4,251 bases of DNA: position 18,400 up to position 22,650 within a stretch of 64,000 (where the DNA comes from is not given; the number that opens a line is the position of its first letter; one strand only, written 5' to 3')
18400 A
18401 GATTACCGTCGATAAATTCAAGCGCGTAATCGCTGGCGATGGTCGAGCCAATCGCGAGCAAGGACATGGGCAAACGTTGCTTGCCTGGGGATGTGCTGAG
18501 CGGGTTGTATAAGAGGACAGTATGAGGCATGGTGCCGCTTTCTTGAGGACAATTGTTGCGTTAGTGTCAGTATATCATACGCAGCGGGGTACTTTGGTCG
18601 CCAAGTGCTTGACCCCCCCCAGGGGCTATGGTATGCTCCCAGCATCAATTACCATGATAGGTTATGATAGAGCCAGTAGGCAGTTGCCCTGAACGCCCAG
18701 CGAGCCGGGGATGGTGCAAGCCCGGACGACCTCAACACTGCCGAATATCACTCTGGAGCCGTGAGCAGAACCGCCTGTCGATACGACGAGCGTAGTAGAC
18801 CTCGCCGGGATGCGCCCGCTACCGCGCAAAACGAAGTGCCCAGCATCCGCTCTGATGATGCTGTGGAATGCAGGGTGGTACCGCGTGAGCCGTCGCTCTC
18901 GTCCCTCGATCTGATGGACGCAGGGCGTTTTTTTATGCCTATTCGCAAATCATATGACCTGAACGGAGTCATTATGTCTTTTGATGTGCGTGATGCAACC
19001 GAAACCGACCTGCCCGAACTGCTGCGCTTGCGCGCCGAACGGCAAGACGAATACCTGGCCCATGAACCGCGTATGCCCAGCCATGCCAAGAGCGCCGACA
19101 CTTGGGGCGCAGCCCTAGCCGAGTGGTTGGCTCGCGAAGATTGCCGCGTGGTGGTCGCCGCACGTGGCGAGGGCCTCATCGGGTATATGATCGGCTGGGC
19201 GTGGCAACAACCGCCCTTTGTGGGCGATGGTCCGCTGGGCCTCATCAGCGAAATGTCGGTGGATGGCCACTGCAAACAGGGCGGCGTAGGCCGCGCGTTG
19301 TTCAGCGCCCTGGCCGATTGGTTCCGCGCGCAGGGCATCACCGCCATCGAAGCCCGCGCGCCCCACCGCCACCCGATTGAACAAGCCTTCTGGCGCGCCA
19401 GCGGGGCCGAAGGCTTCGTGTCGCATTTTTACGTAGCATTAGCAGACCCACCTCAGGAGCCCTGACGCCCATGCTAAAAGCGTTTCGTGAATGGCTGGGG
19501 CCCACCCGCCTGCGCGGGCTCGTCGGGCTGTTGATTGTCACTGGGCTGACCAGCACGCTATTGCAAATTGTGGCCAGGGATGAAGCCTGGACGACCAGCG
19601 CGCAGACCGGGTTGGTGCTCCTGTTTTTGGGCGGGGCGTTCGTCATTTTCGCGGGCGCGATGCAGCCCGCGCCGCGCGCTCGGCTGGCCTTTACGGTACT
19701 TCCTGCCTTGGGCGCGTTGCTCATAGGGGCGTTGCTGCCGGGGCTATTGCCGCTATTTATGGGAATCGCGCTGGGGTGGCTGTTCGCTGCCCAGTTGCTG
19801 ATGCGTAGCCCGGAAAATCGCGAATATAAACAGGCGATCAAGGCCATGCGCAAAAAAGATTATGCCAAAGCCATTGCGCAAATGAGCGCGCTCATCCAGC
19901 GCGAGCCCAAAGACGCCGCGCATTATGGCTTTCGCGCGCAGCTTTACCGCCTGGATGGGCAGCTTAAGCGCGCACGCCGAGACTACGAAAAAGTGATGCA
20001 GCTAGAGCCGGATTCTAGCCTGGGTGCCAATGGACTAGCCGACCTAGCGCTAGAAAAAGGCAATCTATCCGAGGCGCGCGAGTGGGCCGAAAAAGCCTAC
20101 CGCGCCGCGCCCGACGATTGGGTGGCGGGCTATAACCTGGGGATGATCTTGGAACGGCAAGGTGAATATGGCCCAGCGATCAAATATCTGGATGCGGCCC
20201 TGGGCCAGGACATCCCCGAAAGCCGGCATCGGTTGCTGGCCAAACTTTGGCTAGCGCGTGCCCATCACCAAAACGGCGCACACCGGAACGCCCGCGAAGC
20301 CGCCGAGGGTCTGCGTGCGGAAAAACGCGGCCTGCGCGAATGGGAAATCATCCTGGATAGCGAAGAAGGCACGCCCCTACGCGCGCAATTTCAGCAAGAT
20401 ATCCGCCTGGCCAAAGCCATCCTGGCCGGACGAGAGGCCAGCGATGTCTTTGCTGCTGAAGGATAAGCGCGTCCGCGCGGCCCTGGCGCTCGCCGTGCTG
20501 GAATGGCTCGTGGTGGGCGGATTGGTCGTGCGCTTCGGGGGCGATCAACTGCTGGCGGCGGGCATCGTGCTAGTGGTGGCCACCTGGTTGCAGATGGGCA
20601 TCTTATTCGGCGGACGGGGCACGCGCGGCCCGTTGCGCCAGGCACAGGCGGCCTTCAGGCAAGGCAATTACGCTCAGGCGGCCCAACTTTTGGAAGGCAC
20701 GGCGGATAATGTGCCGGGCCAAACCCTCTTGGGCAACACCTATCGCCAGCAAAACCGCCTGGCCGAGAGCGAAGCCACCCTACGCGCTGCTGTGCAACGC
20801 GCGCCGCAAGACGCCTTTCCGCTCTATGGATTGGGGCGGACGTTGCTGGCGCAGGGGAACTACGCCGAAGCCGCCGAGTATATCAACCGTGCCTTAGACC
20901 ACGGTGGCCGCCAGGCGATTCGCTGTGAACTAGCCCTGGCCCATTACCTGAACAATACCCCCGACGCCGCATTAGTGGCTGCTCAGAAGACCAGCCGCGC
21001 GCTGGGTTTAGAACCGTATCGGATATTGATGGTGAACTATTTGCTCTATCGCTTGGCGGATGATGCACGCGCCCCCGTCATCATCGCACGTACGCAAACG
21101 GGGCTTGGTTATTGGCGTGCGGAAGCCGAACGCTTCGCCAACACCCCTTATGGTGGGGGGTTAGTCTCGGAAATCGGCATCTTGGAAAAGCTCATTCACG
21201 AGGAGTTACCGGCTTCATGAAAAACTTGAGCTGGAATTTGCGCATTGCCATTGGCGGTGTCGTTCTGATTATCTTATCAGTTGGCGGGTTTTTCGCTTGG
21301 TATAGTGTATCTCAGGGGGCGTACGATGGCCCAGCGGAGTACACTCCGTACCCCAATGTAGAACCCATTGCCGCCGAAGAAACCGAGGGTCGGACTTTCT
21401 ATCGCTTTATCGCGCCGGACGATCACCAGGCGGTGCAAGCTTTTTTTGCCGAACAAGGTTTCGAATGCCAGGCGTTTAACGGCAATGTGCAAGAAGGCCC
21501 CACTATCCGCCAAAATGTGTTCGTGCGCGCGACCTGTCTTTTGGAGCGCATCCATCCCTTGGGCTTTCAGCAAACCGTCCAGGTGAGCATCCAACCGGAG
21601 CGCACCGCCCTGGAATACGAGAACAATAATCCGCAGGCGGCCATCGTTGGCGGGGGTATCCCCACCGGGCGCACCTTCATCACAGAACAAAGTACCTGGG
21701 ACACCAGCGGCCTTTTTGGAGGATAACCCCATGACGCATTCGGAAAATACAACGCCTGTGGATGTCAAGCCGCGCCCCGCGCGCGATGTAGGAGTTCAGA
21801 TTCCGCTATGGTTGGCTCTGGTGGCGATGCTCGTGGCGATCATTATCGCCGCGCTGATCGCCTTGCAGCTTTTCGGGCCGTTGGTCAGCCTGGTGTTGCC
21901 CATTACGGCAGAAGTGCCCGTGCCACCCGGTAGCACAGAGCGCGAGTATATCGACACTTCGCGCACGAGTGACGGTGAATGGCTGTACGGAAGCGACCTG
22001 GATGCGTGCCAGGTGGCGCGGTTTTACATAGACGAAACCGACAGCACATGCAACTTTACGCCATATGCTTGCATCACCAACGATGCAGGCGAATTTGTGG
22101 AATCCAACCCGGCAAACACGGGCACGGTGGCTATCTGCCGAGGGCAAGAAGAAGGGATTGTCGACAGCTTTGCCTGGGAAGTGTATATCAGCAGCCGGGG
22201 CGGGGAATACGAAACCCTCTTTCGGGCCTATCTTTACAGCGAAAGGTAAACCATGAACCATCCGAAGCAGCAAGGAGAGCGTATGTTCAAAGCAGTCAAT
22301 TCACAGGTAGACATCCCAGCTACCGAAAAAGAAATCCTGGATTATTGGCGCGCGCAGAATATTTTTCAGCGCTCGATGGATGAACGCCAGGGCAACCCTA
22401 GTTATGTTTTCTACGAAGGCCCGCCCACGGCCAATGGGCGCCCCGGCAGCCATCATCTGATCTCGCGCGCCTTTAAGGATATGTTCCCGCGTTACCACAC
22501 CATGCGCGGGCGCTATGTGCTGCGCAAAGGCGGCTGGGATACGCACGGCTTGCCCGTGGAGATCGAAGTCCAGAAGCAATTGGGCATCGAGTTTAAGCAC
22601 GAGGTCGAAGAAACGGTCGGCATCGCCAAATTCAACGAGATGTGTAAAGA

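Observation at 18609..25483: Canonical Ile T-box leader 3.3 kb upstream of ileS, ahead of five uncharacterised genes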

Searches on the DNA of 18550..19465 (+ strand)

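Call 4: search_rna_families(source=window, start=18550, end=19000, threshold=evalue, max_evalue=10, show_alignments=4)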
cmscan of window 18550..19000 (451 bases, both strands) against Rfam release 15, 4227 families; matches with E-value up to 10: 1.
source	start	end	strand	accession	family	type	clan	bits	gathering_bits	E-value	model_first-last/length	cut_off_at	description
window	18655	18909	+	RF00230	T-box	Cis-reg; leader;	-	71.6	93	1.1e-15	1-219/219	no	T-box leader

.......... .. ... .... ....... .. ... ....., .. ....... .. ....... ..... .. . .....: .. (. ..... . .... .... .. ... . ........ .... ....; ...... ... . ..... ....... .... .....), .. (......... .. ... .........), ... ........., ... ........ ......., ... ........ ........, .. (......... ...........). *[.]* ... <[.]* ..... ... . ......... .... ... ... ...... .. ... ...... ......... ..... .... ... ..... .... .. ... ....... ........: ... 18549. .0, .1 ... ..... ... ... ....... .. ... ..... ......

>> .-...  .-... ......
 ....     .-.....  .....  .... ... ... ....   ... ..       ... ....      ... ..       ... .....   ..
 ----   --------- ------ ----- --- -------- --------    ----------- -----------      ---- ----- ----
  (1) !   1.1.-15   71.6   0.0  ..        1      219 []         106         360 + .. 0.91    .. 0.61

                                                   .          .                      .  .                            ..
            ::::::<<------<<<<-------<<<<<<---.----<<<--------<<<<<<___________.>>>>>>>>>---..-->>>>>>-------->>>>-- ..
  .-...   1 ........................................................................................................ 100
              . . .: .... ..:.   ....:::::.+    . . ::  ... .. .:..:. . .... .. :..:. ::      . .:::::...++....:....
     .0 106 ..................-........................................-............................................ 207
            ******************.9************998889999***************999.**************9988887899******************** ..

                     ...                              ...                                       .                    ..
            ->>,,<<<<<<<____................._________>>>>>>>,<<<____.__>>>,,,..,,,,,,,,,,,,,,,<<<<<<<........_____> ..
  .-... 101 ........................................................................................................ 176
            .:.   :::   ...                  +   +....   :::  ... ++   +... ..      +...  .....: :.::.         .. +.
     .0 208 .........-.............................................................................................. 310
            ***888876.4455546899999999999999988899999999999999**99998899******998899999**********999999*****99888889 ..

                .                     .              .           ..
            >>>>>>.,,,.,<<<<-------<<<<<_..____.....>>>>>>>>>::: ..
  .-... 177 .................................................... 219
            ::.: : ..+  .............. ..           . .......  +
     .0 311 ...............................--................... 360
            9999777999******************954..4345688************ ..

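Call 35: search_rna_families(sources=[L058, L059, L060, L057, L063], threshold=evalue, max_evalue=0.01, show_alignments=3)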
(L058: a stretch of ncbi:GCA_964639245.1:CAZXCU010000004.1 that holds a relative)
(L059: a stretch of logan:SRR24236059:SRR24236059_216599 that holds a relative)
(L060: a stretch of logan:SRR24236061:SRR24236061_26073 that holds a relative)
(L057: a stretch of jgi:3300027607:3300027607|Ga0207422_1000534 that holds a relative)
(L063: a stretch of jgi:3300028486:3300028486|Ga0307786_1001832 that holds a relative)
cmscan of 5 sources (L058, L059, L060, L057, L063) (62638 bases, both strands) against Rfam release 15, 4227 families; matches with E-value up to 0.01: 2.
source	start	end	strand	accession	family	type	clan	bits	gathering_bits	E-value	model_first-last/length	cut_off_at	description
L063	1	217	+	RF00230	T-box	Cis-reg; leader;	-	73.7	93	4.5e-14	37-219/219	5'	T-box leader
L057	7670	7930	+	RF00230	T-box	Cis-reg; leader;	-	70.2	93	3.5e-13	1-219/219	no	T-box leader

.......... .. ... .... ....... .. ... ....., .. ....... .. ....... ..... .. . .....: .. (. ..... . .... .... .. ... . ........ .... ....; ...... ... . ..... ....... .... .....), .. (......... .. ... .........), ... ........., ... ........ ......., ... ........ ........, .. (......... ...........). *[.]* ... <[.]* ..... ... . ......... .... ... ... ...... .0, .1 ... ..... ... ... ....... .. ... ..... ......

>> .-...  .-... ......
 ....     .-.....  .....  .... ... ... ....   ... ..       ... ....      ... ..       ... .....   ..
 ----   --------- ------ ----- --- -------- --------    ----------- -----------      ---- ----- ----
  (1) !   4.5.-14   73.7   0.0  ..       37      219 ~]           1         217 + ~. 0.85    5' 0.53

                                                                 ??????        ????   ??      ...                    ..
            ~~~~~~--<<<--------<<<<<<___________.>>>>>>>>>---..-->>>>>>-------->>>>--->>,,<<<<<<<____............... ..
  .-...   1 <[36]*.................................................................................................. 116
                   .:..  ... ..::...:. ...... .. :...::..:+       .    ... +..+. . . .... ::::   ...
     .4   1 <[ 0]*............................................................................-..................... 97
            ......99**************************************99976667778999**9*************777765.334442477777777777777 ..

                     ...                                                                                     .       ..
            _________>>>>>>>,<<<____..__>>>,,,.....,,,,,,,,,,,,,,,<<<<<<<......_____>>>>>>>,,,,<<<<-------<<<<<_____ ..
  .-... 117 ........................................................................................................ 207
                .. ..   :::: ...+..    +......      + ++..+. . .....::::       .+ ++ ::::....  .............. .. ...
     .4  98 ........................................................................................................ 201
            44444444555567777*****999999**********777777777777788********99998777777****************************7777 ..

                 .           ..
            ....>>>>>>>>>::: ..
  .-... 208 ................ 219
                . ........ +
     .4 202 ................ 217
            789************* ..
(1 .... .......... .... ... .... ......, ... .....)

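Call 38: search_rna_families(source=L058, start=7650, end=8050, threshold=evalue, max_evalue=10, show_alignments=2)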
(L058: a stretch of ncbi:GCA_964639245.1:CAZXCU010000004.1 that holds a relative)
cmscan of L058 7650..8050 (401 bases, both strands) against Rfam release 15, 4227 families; matches with E-value up to 10: 1.
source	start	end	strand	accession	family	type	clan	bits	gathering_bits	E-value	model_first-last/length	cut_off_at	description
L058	7918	7981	+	RF00021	Spot_42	Gene; sRNA;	-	15.6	80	1.8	1-115/115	no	Spot 42 RNA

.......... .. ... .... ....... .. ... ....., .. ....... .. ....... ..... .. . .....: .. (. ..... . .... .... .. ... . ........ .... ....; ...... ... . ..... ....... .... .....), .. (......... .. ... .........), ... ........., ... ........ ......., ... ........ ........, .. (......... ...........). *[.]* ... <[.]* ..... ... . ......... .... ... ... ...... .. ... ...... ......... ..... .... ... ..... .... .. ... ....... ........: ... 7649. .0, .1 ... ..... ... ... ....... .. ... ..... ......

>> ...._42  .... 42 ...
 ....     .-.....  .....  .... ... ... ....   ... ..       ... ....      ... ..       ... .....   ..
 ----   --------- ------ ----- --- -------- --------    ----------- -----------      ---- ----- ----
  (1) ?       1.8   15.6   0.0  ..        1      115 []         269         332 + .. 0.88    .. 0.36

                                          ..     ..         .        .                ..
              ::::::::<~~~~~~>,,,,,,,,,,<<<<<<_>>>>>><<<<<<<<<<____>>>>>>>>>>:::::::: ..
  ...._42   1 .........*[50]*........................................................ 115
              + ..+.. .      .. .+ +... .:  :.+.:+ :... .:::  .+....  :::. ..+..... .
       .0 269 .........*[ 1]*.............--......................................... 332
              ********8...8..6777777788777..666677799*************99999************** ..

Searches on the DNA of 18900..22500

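Call 8: search_rna_families(source=window, start=18900, end=22500, threshold=evalue, max_evalue=10)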
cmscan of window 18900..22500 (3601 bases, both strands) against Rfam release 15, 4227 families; matches with E-value up to 10: 2.
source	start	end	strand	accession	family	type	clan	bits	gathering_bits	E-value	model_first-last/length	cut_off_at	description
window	20076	20105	-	RF03830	mir-1003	Gene; miRNA;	-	16.4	90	10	13-42/56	no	mir-1003 microRNA precursor family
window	20169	20302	+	RF02404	P33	Gene; sRNA;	-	15.6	45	7.8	1-160/160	no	Pseudomonas sRNA P33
